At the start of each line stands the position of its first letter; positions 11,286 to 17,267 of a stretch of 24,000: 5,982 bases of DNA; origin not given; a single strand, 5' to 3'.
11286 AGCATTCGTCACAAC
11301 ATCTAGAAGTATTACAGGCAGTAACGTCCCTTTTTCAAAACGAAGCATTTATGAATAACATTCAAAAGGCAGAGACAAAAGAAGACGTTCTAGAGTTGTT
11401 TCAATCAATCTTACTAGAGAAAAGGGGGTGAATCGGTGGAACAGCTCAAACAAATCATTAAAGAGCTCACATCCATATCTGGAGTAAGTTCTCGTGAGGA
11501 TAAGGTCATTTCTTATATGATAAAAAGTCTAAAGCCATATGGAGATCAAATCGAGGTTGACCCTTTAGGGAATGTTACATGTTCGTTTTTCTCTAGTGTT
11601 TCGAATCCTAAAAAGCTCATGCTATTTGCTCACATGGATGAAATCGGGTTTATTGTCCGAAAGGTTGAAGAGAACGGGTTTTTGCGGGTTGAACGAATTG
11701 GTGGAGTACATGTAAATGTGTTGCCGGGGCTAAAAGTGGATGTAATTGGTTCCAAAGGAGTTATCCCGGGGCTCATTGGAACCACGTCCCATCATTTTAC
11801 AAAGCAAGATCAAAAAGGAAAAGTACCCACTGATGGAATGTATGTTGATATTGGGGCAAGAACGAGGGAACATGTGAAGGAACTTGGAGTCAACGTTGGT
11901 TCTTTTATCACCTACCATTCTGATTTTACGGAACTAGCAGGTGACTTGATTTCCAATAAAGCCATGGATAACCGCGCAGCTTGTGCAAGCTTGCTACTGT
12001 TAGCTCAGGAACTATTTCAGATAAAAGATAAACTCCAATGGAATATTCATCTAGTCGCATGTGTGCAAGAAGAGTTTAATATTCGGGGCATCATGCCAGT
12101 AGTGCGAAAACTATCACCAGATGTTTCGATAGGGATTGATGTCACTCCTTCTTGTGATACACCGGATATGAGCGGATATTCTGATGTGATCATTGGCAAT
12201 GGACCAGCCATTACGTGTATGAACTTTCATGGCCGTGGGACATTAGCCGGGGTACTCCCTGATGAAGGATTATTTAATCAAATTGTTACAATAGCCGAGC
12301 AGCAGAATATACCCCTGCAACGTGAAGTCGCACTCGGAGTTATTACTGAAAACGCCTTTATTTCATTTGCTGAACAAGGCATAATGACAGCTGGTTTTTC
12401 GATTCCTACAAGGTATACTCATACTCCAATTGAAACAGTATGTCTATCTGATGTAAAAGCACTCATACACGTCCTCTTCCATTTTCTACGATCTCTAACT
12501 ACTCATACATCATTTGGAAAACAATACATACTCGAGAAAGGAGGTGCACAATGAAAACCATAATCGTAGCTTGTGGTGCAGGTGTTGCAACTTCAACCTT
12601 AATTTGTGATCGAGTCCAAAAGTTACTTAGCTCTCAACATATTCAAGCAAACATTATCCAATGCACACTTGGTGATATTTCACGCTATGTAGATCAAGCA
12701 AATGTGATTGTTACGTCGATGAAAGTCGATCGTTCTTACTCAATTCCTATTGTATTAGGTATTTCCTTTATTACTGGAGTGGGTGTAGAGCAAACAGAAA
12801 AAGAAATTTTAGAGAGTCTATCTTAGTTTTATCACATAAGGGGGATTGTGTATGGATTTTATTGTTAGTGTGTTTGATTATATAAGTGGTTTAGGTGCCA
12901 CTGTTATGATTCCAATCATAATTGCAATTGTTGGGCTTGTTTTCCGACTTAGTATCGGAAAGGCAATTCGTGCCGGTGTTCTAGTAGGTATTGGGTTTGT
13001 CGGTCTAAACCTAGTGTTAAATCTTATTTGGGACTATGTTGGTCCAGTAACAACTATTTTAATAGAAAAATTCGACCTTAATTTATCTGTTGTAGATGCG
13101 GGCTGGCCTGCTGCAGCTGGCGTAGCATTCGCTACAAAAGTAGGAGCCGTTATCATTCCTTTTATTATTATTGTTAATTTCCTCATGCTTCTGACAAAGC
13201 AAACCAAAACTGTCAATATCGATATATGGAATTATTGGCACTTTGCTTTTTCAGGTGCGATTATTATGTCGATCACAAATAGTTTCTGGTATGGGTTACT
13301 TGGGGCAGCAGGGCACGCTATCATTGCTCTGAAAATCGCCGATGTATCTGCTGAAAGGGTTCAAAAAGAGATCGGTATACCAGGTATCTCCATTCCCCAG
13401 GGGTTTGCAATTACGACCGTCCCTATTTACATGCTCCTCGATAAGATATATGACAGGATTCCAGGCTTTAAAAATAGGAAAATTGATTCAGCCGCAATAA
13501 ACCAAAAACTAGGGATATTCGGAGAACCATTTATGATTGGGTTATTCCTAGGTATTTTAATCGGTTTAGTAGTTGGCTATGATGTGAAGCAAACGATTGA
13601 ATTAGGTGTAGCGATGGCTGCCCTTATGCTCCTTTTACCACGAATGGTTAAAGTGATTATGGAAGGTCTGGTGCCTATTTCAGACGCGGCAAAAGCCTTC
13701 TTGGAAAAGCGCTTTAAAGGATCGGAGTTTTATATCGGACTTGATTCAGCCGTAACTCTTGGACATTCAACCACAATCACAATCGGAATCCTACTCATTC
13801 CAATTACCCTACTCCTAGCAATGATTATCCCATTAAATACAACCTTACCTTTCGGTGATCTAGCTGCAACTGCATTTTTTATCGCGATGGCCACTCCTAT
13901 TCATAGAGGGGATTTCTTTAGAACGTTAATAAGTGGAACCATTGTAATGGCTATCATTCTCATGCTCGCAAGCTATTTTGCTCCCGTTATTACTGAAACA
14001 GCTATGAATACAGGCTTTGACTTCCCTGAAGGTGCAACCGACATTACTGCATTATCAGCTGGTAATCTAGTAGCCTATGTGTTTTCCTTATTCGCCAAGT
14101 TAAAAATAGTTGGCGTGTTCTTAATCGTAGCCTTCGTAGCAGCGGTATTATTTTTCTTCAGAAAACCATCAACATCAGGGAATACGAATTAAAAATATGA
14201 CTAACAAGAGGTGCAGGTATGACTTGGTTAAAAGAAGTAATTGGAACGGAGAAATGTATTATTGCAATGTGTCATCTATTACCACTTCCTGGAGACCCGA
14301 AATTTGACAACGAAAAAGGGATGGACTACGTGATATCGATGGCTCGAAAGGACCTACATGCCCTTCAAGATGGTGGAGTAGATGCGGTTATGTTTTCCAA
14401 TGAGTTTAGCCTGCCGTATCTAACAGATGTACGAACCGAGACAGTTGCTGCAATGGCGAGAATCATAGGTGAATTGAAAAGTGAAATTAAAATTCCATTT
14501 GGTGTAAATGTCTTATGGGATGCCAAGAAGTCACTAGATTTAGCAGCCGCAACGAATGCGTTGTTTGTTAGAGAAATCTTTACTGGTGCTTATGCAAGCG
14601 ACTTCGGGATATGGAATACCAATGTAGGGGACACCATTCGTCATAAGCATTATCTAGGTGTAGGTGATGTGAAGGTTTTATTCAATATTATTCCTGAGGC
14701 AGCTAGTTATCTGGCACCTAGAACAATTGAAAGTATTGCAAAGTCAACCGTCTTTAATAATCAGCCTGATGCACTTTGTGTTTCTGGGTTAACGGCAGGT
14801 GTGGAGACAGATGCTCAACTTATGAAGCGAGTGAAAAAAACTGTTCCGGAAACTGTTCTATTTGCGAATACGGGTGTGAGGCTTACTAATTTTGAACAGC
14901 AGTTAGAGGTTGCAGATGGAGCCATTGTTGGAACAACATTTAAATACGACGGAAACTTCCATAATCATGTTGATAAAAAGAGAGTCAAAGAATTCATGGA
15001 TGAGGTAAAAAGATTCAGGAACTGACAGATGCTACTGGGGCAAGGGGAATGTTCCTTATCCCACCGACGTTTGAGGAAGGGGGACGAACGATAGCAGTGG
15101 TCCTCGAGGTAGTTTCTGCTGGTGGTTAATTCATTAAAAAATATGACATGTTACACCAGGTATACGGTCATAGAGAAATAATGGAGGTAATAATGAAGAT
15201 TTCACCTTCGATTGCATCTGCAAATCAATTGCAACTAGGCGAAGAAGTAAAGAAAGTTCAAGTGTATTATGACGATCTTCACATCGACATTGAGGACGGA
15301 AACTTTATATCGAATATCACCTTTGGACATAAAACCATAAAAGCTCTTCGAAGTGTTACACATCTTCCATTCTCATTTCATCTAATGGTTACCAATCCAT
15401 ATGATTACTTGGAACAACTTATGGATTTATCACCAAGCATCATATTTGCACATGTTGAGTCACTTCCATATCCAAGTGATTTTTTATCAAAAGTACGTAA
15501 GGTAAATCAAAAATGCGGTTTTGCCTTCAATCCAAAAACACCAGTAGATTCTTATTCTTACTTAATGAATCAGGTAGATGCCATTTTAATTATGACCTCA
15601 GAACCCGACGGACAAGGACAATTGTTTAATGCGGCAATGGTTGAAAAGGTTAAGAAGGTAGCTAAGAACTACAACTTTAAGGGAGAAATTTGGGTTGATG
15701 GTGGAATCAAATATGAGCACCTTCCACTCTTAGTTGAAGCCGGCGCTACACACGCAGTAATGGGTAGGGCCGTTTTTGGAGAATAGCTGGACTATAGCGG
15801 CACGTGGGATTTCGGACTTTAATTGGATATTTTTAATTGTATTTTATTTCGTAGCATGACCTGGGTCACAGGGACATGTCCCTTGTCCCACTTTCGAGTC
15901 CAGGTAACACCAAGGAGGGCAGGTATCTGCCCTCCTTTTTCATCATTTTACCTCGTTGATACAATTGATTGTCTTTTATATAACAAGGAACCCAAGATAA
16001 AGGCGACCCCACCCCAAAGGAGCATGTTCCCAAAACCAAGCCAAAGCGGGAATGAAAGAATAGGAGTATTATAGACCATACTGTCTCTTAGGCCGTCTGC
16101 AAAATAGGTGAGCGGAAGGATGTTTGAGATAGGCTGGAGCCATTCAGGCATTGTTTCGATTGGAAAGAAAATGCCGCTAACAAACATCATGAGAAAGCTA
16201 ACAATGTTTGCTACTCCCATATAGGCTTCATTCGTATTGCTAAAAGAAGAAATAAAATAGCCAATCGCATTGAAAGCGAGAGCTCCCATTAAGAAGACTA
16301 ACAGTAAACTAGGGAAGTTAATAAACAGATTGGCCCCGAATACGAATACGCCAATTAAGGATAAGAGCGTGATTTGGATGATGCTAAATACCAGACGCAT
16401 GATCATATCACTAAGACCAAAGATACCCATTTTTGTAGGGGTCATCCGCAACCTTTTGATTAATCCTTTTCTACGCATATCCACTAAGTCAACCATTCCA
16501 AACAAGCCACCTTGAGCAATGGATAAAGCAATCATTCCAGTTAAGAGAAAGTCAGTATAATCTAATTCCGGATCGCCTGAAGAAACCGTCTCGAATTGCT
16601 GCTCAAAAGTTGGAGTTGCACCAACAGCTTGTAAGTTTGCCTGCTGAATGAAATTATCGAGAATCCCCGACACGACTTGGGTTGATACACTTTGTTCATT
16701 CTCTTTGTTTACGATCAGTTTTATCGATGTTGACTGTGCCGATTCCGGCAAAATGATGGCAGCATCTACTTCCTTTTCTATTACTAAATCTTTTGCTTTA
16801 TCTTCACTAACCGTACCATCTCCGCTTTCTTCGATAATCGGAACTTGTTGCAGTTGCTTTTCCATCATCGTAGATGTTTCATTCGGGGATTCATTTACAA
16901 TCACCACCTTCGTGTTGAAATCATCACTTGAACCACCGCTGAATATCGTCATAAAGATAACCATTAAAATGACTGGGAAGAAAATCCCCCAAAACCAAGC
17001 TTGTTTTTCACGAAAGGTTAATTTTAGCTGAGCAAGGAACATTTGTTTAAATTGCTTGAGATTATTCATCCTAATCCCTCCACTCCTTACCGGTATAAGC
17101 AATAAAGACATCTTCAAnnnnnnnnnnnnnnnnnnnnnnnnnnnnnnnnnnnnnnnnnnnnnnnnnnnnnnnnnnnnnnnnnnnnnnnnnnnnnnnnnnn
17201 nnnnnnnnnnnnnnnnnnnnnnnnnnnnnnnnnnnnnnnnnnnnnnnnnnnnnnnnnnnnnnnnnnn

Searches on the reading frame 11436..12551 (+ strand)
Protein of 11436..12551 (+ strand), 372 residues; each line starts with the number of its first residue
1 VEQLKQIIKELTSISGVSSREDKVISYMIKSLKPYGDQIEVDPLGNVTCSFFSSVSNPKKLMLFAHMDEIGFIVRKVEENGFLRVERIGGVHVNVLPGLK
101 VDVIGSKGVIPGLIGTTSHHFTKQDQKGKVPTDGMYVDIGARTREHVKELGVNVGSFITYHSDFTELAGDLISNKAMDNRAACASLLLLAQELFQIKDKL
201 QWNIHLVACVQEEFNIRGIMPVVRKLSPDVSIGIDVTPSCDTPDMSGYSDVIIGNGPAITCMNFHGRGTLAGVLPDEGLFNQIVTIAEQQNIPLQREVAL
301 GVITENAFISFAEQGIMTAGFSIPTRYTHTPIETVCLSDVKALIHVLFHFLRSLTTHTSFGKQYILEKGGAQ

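Call 38: search_protein_families(library=pfam, proteins=[window:11436-12551:+], max_evalue=0.00001)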
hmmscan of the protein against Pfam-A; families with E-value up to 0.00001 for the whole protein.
window:11436-12551:+ (372 aa): 1 family
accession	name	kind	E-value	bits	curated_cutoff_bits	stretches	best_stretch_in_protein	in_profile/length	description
PF05343.19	Peptidase_M42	-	1.3e-76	257.9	23.2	1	46-344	2-290/292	M42 glutamyl aminopeptidase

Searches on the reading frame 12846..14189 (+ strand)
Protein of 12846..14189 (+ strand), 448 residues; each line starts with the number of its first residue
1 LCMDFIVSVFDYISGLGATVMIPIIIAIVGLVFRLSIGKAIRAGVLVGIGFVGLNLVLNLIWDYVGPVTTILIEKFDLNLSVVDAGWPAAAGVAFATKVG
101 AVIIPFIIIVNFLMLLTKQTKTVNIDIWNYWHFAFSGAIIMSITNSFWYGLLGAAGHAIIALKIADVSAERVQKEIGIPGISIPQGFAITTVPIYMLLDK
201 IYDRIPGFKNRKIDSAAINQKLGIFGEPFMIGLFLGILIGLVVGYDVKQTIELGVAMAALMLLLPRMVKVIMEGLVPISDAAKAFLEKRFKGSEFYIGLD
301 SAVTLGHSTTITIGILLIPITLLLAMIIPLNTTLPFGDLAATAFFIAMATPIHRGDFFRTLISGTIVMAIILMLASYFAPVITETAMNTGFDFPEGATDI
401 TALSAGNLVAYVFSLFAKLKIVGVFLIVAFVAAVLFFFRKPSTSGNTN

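Call 38: search_protein_families(library=pfam, proteins=[window:12846-14189:+], max_evalue=0.00001)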
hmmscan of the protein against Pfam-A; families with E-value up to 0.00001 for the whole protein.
window:12846-14189:+ (448 aa): 1 family
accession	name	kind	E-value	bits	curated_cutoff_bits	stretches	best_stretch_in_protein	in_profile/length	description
PF03611.19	EIIC-GAT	-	2.2e-85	287.5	24.2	1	13-395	2-393/394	PTS system sugar-specific permease component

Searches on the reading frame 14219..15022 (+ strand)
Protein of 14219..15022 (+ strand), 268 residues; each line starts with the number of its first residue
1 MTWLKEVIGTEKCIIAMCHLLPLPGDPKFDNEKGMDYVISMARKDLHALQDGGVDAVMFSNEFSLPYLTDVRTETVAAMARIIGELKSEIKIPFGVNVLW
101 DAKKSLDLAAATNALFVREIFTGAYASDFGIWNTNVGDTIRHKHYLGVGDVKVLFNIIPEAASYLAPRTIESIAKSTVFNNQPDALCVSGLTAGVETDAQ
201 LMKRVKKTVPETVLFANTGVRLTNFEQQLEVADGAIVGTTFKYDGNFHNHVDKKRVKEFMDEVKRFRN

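Call 38: search_protein_families(library=pfam, proteins=[window:14219-15022:+], max_evalue=0.00001)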
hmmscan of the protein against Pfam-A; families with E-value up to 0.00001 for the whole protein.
window:14219-15022:+ (268 aa): 1 family
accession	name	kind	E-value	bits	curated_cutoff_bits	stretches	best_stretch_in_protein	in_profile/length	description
PF03437.21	BtpA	-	2.4e-93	312.7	30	1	10-264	1-253/254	BtpA family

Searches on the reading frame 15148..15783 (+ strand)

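Call 38: search_protein_families(library=pfam, proteins=[window:15148-15783:+], max_evalue=0.00001)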
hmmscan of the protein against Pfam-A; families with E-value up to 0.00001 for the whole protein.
window:15148-15783:+ (212 aa): 1 family
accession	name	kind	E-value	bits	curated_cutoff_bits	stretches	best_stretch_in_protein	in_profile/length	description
PF00834.25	Ribul_P_3_epim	-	1.2e-60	204.8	21.1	1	17-210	1-198/198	Ribulose-phosphate 3 epimerase family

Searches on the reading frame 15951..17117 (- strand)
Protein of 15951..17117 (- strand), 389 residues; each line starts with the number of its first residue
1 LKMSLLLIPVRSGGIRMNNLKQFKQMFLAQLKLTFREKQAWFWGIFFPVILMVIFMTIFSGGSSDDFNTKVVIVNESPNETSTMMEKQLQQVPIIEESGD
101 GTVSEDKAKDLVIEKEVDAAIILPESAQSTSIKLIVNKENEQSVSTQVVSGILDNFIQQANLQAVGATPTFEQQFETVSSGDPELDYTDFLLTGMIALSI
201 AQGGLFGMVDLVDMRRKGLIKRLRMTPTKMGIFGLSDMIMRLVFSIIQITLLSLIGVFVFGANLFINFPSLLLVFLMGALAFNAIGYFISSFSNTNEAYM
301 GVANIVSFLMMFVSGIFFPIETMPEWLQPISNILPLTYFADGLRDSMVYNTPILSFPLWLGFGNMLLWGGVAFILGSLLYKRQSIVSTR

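Call 38: search_protein_families(library=pfam, proteins=[window:15951-17117:-], max_evalue=0.00001)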
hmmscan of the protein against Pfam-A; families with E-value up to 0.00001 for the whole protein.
window:15951-17117:- (389 aa): 2 families
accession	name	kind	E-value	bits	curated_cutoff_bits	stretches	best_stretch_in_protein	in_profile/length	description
PF12698.13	ABC2_membrane_3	-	2.3e-48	165.5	31.6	1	40-377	3-346/347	ABC-2 family transporter protein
PF01061.29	ABC2_membrane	-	7e-30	104.6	26.9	1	187-347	51-210/211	ABC-2 type transporter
